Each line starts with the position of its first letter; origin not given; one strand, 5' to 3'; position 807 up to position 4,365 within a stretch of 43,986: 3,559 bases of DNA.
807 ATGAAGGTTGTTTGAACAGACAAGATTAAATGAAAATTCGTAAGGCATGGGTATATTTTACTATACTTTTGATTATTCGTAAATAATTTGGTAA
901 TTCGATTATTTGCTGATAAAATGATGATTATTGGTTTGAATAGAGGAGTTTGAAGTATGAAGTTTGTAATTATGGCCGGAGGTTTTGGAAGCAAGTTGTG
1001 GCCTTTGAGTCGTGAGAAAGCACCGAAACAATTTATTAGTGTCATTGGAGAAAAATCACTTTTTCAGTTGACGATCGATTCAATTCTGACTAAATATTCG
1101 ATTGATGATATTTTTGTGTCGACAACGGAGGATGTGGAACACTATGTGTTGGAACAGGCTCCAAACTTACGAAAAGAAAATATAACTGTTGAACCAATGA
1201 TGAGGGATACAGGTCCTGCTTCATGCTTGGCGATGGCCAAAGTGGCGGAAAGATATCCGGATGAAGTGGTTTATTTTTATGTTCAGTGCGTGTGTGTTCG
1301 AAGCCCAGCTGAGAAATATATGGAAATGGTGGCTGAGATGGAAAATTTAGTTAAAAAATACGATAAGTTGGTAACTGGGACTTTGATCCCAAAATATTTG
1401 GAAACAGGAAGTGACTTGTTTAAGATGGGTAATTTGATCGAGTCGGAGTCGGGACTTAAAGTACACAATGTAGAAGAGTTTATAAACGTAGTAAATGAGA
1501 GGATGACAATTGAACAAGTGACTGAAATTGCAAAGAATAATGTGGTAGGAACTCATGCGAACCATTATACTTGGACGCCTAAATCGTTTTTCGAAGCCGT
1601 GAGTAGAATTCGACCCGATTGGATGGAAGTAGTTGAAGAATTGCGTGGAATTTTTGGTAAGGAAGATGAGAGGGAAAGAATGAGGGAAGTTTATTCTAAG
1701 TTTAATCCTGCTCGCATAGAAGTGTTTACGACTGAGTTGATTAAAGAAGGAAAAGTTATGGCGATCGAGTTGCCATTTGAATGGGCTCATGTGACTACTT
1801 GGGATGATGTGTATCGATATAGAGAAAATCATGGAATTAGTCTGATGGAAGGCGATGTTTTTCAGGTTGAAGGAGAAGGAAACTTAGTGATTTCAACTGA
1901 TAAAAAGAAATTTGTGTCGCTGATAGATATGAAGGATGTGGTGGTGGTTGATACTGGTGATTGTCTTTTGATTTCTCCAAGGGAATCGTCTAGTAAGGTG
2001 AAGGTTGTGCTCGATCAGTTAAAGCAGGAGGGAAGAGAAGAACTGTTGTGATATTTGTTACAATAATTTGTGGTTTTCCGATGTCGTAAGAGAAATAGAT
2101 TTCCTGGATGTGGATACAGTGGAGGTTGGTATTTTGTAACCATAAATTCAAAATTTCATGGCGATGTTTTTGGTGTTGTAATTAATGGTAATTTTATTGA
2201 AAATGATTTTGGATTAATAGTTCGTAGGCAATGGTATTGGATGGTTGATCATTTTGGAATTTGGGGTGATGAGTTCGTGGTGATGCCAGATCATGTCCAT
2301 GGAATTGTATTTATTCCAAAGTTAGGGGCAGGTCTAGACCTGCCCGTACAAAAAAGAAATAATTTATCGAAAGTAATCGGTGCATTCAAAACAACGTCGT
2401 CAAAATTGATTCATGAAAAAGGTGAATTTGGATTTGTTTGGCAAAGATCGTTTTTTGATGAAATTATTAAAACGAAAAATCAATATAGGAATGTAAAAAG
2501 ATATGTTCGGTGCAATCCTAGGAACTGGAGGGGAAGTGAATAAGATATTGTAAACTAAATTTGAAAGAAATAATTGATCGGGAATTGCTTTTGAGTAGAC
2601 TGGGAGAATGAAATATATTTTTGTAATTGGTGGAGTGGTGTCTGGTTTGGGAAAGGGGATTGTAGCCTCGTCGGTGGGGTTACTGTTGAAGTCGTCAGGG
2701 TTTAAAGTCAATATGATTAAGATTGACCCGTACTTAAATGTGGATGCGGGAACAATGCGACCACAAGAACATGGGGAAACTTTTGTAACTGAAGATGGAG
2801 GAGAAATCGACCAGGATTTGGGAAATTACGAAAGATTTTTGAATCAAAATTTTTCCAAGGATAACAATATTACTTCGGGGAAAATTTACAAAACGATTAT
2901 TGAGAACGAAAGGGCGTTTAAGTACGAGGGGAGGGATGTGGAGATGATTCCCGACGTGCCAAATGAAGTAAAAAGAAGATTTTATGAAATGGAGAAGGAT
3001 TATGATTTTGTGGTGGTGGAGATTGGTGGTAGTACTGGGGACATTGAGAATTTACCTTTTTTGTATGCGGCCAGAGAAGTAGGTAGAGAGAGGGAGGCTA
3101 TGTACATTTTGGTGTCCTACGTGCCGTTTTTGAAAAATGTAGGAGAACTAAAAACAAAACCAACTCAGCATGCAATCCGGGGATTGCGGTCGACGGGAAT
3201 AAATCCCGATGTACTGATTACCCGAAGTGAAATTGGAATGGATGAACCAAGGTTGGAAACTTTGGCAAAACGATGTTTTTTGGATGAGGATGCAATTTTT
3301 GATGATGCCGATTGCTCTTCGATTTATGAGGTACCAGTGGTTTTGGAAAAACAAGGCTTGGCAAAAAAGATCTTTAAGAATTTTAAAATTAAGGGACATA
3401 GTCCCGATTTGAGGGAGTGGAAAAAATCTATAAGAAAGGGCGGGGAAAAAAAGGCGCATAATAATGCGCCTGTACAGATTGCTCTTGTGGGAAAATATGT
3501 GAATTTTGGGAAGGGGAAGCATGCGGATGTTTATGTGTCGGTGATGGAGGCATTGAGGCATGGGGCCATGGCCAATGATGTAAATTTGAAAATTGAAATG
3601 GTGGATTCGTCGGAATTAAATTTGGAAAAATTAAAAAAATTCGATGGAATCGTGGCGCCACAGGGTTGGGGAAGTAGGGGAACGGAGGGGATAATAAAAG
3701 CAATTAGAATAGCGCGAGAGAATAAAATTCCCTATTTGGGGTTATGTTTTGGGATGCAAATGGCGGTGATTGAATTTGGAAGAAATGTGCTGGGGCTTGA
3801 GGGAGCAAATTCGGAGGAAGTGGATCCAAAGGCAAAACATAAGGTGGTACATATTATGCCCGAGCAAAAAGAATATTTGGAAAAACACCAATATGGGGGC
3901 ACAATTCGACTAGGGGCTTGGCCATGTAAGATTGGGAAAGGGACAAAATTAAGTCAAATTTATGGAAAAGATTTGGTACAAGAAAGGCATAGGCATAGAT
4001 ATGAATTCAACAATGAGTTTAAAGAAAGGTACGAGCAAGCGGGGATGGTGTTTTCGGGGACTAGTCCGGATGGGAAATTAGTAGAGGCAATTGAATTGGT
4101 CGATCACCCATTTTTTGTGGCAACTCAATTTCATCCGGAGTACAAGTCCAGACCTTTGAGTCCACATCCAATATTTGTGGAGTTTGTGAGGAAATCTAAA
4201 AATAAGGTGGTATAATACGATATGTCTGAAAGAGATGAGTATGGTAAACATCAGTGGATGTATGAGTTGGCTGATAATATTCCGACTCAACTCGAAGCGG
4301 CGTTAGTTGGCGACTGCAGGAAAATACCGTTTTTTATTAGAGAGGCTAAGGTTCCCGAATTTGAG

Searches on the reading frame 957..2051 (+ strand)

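Call 67: search_protein_families(library=pfam, proteins=[window:957-2051:+], max_evalue=0.001)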
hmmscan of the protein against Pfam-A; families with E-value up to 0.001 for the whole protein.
window:957-2051:+ (364 aa): 2 families
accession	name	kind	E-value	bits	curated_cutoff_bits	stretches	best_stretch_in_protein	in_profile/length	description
PF00483.29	NTP_transferase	-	1.9e-14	54.3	21.2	1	4-135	3-131/245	Nucleotidyl transferase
PF22640.1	ManC_GMP_beta-helix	-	1.6e-08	34.7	27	1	302-355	4-55/55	MannoseP isomerase/GMP-like beta-helix domain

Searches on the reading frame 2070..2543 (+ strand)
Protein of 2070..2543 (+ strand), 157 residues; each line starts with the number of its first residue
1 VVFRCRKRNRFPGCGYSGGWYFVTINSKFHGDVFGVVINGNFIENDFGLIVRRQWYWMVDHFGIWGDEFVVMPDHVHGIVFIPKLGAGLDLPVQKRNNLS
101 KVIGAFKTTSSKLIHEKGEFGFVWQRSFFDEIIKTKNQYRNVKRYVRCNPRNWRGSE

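Call 67: search_protein_families(library=pfam, proteins=[window:2070-2543:+], max_evalue=0.001)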
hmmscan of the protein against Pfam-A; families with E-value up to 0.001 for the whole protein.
window:2070-2543:+ (157 aa): 1 family
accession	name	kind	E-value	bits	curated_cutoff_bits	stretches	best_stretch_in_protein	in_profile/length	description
PF01797.21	Y1_Tnp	-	2.4e-06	28.1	23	1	67-147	44-119/121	Transposase IS200 like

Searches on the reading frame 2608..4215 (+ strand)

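Call 67: search_protein_families(library=pfam, proteins=[window:2608-4215:+], max_evalue=0.001)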
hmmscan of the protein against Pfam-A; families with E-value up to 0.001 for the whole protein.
window:2608-4215:+ (535 aa): 3 families
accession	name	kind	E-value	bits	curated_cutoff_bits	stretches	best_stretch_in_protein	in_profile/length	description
PF06418.20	CTP_synth_N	-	2.1e-101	339.2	26.1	1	2-261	1-265/265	CTP synthase N-terminus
PF00117.34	GATase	-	2.6e-34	119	22.8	1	306-527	3-188/190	Glutamine amidotransferase class-I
PF07722.19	Peptidase_C26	-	2.6e-07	31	20.5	1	366-511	98-219/219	Peptidase C26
